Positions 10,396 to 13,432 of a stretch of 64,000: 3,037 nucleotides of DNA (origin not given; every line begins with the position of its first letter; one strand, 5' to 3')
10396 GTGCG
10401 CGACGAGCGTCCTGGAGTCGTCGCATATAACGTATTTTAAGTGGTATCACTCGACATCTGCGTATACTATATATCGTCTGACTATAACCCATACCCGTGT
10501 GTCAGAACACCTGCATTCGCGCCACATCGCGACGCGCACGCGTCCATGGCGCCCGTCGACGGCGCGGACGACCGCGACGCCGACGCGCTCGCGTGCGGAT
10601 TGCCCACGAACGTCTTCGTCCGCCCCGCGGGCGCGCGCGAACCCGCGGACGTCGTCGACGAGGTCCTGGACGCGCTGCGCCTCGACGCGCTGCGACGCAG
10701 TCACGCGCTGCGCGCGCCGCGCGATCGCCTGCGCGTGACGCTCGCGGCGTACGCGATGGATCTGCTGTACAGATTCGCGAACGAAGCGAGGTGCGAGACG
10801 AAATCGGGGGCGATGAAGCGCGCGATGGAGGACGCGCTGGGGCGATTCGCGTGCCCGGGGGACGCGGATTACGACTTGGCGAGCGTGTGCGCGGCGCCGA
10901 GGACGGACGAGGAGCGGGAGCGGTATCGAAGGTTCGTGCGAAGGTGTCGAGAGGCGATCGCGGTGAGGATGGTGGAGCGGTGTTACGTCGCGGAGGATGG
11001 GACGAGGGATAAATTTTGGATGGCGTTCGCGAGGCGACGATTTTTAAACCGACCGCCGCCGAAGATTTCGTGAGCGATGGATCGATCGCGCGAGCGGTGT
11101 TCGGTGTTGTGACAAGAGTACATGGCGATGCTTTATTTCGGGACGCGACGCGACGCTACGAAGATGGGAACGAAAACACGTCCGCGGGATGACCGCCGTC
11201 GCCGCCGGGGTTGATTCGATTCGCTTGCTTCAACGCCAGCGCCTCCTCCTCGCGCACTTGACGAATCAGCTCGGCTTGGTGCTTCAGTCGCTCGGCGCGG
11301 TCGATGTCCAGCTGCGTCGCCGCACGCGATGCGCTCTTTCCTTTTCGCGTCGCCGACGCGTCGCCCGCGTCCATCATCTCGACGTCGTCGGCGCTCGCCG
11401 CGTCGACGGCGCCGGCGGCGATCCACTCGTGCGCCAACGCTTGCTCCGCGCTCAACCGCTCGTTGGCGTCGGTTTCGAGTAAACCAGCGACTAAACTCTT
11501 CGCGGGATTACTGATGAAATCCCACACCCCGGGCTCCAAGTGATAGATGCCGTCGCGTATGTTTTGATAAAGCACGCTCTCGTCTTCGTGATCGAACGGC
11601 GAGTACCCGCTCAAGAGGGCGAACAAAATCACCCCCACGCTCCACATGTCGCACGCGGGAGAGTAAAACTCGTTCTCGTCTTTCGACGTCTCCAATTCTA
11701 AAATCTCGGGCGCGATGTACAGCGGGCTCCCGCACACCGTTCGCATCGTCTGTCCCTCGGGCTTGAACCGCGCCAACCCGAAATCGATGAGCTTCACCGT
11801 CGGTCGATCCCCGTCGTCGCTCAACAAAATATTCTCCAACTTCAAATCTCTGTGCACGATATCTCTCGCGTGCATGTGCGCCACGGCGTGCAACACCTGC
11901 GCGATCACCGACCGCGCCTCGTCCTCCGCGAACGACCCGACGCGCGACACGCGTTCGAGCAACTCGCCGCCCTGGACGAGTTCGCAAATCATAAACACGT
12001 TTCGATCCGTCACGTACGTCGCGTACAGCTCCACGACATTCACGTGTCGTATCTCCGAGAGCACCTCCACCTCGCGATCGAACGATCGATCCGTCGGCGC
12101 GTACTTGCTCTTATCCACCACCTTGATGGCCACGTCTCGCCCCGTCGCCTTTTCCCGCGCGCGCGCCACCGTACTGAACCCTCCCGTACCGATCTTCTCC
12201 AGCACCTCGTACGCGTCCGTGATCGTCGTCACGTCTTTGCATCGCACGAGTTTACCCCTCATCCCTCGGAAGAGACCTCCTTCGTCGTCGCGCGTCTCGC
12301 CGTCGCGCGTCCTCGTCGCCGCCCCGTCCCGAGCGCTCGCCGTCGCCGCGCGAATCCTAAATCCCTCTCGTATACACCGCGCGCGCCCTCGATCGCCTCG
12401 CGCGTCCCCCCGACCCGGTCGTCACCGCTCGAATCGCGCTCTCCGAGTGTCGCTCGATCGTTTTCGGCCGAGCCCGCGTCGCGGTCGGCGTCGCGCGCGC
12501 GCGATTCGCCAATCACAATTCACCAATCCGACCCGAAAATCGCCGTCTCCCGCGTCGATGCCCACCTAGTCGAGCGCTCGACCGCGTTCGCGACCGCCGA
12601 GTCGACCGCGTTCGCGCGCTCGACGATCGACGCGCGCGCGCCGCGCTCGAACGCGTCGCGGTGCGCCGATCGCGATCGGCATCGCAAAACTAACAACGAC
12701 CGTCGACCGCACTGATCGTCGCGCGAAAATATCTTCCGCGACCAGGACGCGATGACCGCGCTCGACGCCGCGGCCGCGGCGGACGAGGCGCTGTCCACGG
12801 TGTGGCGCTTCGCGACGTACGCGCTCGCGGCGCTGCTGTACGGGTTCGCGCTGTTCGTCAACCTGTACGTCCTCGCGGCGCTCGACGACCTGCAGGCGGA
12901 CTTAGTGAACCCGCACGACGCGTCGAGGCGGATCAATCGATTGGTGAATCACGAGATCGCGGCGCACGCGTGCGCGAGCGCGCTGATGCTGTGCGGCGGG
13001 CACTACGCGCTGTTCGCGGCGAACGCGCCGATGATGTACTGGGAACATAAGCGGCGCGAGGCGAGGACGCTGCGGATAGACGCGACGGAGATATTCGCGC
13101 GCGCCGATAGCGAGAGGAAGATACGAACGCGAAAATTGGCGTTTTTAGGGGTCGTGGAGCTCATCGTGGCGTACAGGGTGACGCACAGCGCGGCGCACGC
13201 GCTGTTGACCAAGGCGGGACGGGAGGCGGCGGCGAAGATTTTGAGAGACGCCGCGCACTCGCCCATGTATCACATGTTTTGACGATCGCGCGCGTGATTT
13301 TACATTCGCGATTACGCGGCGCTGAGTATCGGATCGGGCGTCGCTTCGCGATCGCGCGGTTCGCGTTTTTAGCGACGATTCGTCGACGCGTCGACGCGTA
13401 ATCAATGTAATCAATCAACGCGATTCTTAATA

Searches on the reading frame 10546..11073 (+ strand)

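Call 36: search_protein_families(library=pfam, proteins=[window:10546-11073:+], max_evalue=0.001)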
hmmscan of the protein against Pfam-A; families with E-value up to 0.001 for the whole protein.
window:10546-11073:+ (175 aa): 1 family
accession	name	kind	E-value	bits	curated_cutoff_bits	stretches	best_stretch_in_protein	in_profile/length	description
PF04062.19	P21-Arc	-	5.1e-28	98.8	25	1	31-169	38-171/173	ARP2/3 complex ARPC3 (21 kDa) subunit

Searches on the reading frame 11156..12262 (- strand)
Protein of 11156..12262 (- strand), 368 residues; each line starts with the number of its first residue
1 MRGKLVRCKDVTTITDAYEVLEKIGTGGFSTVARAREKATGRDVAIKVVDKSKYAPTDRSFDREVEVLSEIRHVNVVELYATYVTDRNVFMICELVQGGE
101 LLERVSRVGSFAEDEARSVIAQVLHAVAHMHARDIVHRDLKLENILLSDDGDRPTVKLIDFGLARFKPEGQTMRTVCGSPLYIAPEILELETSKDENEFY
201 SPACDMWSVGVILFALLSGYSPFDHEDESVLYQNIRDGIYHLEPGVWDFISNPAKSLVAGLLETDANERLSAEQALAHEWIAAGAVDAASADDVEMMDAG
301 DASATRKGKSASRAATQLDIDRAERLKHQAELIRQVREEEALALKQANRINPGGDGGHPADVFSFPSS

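Call 36: search_protein_families(library=pfam, proteins=[window:11156-12262:-], max_evalue=0.001)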
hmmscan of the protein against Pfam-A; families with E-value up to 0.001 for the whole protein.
window:11156-12262:- (368 aa): 7 families
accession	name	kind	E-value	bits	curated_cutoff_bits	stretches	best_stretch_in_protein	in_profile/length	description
PF00069.31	Pkinase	-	2.5e-74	250.4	31.7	1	18-281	1-263/263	Protein kinase domain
PF07714.23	PK_Tyr_Ser-Thr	-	1.9e-35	122.9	23.1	1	20-244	3-226/258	Protein tyrosine and serine/threonine kinase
PF06293.20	Kdo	-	4.1e-07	30.1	21.3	1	62-166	59-171/207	Lipopolysaccharide kinase (Kdo/WaaP) family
PF12330.14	Haspin_kinase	-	7.7e-07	28.9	25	1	82-167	176-256/364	Haspin like kinase domain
PF14531.12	Kinase-like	-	2.9e-06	27.2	25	1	101-231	131-259/289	Kinase-like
PF17667.7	Pkinase_fungal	-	6.2e-05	22.3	24.1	0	119-189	291-366/387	Fungal protein kinase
PF01163.29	RIO1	-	0.0002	21.5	22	1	50-161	44-148/187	RIO domain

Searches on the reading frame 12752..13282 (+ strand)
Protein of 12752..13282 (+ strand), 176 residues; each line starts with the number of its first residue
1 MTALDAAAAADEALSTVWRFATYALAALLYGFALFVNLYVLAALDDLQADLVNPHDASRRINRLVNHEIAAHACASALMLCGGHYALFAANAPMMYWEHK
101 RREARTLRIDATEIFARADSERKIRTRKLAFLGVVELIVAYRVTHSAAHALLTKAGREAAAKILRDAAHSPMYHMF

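Call 36: search_protein_families(library=pfam, proteins=[window:12752-13282:+], max_evalue=0.001)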
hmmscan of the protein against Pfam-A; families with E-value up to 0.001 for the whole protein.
window:12752-13282:+ (176 aa): 1 family
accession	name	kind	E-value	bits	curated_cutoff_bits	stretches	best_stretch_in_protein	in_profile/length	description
PF03311.19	Cornichon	-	3e-26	92.5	29.2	1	22-141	3-122/122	Cornichon protein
